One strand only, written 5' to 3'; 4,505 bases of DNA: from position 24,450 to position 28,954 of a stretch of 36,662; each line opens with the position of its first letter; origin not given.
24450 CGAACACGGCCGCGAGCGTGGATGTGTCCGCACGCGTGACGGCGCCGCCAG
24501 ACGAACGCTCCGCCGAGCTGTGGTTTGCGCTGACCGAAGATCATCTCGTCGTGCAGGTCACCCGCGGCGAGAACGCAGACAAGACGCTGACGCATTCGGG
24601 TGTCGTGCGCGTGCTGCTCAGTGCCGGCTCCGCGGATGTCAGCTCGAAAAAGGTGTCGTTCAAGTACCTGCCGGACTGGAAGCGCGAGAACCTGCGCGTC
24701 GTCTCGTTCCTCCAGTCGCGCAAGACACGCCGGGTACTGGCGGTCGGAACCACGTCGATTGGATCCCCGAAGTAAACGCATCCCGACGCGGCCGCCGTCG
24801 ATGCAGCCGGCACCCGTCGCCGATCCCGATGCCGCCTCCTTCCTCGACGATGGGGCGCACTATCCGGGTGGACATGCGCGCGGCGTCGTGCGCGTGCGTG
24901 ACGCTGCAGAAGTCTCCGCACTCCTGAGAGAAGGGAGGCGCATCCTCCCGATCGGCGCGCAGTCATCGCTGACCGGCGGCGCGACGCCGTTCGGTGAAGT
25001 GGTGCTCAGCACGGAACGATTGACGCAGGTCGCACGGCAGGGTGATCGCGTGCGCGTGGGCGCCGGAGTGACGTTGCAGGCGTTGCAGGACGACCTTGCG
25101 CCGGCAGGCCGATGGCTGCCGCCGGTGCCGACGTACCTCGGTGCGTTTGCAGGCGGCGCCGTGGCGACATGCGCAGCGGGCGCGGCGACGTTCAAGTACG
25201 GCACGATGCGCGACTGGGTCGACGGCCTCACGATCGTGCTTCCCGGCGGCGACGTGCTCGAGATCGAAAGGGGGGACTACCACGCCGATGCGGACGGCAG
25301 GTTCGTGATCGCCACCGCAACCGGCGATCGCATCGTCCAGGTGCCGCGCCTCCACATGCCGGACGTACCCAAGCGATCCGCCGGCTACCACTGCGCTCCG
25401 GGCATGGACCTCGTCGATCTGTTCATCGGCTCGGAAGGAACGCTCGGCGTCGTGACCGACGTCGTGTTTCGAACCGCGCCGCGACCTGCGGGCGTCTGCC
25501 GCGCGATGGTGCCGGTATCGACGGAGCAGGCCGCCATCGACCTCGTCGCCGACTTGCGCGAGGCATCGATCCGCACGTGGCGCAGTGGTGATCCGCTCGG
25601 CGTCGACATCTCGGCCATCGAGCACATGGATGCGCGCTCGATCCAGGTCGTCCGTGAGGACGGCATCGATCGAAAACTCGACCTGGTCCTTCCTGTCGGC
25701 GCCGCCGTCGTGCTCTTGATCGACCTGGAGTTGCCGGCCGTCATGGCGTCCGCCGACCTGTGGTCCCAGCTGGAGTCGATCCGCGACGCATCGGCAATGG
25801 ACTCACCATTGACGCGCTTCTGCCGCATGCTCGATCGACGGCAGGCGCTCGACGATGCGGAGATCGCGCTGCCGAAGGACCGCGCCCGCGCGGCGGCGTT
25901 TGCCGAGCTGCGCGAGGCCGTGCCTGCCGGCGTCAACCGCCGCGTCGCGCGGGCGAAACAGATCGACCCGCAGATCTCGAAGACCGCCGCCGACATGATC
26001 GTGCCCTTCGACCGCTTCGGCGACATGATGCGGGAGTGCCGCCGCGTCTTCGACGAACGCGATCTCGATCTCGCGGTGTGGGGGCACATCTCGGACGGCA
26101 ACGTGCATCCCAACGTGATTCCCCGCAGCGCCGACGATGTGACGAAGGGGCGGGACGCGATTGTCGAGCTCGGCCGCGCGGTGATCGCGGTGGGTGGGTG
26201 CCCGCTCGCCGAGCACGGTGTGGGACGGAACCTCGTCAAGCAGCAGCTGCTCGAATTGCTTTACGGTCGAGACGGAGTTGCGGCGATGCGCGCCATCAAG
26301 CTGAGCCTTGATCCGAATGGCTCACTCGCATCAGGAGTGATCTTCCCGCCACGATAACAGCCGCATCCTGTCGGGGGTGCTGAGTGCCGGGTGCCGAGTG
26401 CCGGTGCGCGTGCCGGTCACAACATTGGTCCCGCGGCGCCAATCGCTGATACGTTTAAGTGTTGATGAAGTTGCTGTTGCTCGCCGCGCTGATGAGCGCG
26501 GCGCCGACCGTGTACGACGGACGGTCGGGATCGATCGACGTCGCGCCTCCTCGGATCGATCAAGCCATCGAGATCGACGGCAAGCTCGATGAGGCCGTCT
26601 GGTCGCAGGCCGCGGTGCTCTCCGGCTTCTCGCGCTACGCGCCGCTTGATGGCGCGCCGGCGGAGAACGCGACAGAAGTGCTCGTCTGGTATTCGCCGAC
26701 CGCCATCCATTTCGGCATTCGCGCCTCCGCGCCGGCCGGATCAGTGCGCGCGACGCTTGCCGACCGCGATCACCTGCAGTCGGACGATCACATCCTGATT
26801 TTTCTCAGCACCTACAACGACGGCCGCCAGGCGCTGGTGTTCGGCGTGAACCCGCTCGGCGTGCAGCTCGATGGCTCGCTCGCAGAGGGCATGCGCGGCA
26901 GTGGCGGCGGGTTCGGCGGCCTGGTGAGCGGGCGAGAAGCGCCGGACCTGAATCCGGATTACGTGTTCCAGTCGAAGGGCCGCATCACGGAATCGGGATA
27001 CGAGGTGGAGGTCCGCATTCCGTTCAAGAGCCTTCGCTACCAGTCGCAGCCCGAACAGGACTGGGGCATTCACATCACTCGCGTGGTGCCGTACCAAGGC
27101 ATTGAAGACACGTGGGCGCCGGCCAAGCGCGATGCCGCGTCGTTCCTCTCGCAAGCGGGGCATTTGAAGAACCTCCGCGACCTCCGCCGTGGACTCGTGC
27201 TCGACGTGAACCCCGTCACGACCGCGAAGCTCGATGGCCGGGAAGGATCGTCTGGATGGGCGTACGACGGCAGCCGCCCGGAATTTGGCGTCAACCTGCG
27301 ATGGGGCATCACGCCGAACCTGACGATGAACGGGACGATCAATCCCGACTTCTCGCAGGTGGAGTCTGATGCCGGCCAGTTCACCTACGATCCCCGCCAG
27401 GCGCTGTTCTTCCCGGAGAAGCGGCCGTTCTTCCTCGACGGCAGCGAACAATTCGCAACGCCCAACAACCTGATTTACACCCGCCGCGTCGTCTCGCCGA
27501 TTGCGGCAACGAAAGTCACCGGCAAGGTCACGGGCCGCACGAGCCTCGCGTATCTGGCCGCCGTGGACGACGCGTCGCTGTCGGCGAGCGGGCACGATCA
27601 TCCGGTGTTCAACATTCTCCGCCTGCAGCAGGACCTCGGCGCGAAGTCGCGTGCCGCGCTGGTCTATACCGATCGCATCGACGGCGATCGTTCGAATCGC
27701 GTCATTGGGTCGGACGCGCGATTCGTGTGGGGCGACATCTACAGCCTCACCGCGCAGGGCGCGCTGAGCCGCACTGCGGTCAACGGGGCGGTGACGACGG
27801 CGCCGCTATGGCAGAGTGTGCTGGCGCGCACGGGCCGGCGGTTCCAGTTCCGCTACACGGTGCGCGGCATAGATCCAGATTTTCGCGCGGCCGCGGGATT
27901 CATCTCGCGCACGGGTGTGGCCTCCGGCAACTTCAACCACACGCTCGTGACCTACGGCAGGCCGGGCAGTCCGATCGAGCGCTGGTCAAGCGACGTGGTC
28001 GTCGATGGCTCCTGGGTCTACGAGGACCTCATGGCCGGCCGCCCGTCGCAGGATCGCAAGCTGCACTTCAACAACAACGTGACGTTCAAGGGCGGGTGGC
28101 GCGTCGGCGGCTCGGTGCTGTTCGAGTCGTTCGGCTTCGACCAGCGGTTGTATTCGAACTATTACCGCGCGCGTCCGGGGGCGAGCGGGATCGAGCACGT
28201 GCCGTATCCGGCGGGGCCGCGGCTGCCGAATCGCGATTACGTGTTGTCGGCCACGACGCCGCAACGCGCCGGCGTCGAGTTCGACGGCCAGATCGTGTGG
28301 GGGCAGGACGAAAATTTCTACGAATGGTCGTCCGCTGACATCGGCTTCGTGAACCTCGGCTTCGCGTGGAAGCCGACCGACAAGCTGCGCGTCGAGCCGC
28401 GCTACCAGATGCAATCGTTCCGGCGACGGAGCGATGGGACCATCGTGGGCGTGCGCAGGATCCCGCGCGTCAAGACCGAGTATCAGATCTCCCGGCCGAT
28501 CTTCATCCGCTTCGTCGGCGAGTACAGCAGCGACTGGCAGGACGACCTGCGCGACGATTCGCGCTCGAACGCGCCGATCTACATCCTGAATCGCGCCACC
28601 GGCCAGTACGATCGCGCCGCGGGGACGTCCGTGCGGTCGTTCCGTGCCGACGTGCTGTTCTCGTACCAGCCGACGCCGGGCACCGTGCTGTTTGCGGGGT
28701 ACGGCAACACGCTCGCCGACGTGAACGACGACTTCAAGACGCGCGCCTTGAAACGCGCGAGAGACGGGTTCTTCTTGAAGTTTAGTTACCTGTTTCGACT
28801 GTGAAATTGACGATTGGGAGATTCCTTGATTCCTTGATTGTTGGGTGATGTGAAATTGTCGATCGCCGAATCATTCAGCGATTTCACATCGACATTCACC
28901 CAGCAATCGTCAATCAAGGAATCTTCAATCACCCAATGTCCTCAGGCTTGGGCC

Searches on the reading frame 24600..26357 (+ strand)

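Call 9: search_protein_families(library=pfam, proteins=[window:24600-26357:+], max_evalue=0.0001)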
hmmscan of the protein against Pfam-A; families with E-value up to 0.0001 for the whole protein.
window:24600-26357:+ (585 aa): 2 families
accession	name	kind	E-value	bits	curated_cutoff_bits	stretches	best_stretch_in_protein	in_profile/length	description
PF02913.24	FAD-oxidase_C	-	4.2e-26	92.6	21.2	1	334-579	29-246/248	FAD linked oxidases, C-terminal domain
PF01565.28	FAD_binding_4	-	2.2e-25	89.4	26.4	1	94-222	2-138/139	FAD binding domain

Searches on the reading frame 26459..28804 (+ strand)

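Call 9: search_protein_families(library=pfam, proteins=[window:26459-28804:+], max_evalue=0.0001)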
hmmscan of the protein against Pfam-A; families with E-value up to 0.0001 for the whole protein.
window:26459-28804:+ (781 aa): 1 family
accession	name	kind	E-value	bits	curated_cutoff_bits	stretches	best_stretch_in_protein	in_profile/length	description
PF19313.5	DUF5916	-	1.4e-14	54.2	22.6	1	274-345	26-95/572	Domain of unknown function (DUF5916)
